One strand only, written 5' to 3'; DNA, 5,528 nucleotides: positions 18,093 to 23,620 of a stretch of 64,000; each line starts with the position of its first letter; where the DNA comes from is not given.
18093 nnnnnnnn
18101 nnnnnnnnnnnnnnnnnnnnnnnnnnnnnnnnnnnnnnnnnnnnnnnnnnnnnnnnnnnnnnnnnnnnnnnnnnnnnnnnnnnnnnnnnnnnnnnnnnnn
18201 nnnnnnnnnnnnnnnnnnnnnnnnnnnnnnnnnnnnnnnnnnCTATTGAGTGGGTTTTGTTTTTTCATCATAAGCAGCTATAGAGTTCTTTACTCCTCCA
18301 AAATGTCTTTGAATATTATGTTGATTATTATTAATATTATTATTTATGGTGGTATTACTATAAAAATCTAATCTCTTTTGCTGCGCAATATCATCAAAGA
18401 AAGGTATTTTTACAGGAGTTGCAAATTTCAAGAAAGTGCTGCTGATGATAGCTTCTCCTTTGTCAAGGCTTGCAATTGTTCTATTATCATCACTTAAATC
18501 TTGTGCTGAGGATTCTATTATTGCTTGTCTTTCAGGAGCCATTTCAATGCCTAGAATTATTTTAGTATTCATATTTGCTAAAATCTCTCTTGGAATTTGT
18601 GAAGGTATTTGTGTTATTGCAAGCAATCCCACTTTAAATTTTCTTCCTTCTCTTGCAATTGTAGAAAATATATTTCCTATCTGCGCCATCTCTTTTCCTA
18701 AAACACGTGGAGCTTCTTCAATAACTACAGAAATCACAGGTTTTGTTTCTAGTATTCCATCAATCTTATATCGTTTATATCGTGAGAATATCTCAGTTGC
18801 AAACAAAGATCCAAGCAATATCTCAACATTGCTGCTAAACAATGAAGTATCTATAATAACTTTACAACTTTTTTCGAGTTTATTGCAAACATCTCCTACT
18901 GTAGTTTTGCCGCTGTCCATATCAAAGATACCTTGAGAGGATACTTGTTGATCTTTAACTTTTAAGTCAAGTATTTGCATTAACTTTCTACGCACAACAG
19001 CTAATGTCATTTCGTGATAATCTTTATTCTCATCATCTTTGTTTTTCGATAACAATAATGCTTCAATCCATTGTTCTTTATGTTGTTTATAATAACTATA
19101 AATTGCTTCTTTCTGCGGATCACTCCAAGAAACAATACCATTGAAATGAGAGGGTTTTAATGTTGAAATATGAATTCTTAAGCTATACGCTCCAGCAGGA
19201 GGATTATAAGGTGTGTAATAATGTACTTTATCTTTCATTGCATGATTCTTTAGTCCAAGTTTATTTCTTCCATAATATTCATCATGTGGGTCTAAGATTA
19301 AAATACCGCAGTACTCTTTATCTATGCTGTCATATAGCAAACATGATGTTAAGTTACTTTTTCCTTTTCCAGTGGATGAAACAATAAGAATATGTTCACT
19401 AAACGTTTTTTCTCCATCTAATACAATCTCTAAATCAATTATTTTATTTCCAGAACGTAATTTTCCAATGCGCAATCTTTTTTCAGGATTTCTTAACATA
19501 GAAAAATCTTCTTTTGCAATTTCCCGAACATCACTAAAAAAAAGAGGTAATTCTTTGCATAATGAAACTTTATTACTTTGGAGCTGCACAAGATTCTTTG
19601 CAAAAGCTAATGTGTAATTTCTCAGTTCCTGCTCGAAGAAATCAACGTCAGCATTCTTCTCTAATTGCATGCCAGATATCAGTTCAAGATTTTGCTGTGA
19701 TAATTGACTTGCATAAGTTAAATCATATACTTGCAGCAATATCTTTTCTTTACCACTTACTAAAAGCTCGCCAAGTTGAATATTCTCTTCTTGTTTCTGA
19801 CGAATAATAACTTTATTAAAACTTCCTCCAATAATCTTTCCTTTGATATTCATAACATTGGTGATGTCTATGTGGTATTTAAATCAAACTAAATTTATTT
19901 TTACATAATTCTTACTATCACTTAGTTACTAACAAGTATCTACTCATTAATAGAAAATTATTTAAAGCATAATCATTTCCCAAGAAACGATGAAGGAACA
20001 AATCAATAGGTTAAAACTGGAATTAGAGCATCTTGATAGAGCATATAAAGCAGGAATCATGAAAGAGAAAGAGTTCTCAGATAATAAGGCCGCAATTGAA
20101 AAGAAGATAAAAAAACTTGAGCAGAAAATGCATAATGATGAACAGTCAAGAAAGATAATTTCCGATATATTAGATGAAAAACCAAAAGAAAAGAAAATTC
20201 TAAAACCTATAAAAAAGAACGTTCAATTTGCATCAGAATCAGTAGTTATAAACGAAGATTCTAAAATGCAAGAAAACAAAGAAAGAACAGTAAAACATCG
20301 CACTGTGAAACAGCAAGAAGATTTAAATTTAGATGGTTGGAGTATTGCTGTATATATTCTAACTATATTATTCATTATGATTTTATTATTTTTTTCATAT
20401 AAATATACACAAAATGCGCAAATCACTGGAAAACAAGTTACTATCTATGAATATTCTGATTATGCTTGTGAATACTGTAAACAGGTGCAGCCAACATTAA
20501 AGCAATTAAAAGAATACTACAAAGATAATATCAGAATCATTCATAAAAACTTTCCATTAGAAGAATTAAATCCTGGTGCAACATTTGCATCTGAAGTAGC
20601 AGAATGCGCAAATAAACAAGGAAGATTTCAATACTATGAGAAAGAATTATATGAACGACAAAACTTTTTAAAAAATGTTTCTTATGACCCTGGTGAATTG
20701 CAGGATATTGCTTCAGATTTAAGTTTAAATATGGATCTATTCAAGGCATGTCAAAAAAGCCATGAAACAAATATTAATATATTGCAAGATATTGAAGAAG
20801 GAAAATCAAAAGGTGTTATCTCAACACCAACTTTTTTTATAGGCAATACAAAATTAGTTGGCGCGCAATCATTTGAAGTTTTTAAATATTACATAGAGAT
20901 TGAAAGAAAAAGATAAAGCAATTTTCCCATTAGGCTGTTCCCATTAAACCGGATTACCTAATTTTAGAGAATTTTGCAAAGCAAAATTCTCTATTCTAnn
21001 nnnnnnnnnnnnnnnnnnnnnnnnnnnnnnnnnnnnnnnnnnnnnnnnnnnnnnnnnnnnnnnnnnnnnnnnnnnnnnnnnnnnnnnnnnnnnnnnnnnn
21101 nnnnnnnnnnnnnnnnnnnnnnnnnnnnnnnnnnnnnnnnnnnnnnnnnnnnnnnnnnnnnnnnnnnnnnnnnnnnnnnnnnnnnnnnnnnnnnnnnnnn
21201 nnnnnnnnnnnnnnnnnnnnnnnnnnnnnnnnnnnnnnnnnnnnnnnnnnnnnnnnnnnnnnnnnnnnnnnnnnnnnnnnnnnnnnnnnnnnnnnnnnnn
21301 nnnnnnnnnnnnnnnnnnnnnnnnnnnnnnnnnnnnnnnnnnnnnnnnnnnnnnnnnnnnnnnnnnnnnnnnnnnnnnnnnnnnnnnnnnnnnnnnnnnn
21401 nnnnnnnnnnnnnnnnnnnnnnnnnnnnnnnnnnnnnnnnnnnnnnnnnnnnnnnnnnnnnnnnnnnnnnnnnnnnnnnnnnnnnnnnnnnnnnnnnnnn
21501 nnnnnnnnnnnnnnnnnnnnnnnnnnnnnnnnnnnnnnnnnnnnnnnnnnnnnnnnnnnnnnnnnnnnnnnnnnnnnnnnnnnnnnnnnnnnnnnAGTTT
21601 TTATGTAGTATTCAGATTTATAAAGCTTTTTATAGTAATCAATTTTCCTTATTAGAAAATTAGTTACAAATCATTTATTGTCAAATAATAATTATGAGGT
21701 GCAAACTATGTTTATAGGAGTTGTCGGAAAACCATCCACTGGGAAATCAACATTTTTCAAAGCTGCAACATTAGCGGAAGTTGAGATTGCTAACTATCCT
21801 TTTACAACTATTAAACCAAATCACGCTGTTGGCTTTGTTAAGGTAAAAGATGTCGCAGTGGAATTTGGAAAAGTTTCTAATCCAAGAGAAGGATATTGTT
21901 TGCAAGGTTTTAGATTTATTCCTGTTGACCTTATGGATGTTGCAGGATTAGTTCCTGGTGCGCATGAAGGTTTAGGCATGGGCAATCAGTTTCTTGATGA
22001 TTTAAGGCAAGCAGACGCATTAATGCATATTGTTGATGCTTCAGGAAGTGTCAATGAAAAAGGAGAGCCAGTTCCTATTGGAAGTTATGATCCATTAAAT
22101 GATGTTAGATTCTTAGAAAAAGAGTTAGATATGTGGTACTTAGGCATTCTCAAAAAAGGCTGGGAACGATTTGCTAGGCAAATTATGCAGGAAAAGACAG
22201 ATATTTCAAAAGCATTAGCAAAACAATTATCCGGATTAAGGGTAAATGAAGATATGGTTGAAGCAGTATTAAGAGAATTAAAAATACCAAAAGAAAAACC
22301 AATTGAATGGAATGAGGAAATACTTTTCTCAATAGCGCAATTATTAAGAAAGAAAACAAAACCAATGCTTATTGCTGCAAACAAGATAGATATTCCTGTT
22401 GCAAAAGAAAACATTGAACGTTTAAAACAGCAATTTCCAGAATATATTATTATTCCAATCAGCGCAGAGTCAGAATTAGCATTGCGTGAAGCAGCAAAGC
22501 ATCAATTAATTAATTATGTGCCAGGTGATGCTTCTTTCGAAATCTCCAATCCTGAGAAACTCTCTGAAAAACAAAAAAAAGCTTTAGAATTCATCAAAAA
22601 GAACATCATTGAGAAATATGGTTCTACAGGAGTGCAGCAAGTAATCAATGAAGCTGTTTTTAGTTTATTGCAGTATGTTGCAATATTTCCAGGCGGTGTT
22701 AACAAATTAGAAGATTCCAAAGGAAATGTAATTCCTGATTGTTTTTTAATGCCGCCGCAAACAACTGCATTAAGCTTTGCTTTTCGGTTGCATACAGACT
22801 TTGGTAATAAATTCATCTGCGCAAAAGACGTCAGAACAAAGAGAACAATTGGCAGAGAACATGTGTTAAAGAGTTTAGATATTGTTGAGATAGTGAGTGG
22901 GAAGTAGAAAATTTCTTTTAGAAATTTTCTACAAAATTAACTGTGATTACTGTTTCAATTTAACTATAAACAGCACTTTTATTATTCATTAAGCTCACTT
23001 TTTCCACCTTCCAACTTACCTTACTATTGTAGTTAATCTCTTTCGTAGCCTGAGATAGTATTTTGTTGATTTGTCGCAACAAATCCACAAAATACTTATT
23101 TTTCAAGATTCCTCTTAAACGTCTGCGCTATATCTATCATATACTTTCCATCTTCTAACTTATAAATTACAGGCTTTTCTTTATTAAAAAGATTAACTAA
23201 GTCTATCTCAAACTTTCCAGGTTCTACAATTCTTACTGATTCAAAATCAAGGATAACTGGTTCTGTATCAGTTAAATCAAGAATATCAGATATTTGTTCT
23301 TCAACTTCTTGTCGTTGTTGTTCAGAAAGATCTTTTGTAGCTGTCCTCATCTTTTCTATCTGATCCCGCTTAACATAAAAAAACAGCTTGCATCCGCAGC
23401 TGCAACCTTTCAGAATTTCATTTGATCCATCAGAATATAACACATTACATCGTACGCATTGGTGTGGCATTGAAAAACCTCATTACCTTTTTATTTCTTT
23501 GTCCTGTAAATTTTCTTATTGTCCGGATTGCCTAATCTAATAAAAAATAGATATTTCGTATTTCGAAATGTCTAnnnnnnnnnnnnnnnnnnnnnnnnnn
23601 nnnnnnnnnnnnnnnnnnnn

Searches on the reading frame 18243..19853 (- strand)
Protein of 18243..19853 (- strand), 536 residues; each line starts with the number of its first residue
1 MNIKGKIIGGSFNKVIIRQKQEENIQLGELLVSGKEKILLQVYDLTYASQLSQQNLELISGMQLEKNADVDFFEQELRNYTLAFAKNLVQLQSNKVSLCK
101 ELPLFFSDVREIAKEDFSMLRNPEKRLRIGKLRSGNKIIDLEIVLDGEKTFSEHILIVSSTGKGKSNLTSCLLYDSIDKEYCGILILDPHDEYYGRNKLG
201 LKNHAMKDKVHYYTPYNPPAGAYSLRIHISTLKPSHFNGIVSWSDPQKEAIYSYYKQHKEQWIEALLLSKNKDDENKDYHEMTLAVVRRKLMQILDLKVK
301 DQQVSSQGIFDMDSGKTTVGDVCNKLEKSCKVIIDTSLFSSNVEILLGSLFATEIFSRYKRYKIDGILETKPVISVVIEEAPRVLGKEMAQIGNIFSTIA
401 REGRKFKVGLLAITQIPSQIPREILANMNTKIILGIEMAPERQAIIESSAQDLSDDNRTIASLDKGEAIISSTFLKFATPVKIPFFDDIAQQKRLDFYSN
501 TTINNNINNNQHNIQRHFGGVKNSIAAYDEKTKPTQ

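Call 49: search_protein_families(library=pfam, proteins=[window:18243-19853:-], max_evalue=0.00001)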
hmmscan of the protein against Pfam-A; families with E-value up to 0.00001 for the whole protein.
window:18243-19853:- (536 aa): 1 family
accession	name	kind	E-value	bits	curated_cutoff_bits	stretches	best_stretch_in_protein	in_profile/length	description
PF01935.23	DUF87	-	1.4e-22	81.4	23.2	1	128-351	2-216/220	Helicase HerA, central domain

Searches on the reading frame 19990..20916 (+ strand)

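Call 50: search_protein_families(library=pfam, proteins=[window:19990-20916:+], max_evalue=0.00001)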
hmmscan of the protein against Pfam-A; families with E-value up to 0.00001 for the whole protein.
window:19990-20916:+ (308 aa): 2 families
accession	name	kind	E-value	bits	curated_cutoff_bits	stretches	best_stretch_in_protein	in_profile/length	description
PF13462.12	Thioredoxin_4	-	1.8e-20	74.2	23.2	1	149-303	14-164/165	Thioredoxin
PF01323.26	DSBA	-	2.7e-15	57.1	25.6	1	151-302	1-190/191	DSBA-like thioredoxin domain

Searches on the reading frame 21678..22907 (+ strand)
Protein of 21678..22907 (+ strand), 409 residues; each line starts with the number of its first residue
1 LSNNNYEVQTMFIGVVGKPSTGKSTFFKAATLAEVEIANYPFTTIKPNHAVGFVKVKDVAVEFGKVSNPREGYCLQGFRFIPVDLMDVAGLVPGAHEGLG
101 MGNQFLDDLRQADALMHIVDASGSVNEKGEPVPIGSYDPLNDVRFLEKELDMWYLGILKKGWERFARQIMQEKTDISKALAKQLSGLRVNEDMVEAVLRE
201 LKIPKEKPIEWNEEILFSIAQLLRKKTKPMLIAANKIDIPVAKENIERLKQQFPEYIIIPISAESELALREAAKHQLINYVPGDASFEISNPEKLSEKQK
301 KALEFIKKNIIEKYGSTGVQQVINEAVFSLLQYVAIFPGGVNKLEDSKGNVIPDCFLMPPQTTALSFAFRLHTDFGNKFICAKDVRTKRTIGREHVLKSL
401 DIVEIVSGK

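Call 50: search_protein_families(library=pfam, proteins=[window:21678-22907:+], max_evalue=0.00001)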
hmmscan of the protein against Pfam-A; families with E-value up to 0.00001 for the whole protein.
window:21678-22907:+ (409 aa): 4 families
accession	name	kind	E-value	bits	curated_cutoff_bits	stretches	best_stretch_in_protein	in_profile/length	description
PF08438.16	YGR210-like_G4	-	2.9e-38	131.1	24.7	1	233-338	1-105/108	Obg-like GTPase YGR210-like, G4 motif-containing domain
PF01926.29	MMR_HSR1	-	5.7e-16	59.1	21.9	1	13-126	2-90/113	50S ribosome-binding GTPase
PF02824.27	TGS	-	5.3e-07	30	22.2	1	358-406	13-59/60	TGS domain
PF02421.24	FeoB_N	-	7.6e-06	26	27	0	13-50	3-40/156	Ferrous iron transport protein B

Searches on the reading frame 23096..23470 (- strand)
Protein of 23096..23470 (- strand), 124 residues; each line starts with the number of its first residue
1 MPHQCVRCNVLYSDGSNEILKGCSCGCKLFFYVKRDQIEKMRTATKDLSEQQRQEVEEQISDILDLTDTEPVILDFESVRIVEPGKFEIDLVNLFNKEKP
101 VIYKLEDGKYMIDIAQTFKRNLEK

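Call 50: search_protein_families(library=pfam, proteins=[window:23096-23470:-], max_evalue=0.00001)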
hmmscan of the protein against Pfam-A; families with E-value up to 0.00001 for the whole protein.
window:23096-23470:- (124 aa): 1 family
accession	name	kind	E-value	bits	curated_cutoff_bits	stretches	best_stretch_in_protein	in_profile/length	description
PF09845.14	OapC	-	3.9e-24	85.8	23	1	2-119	1-132/133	Origin-associated protein OapC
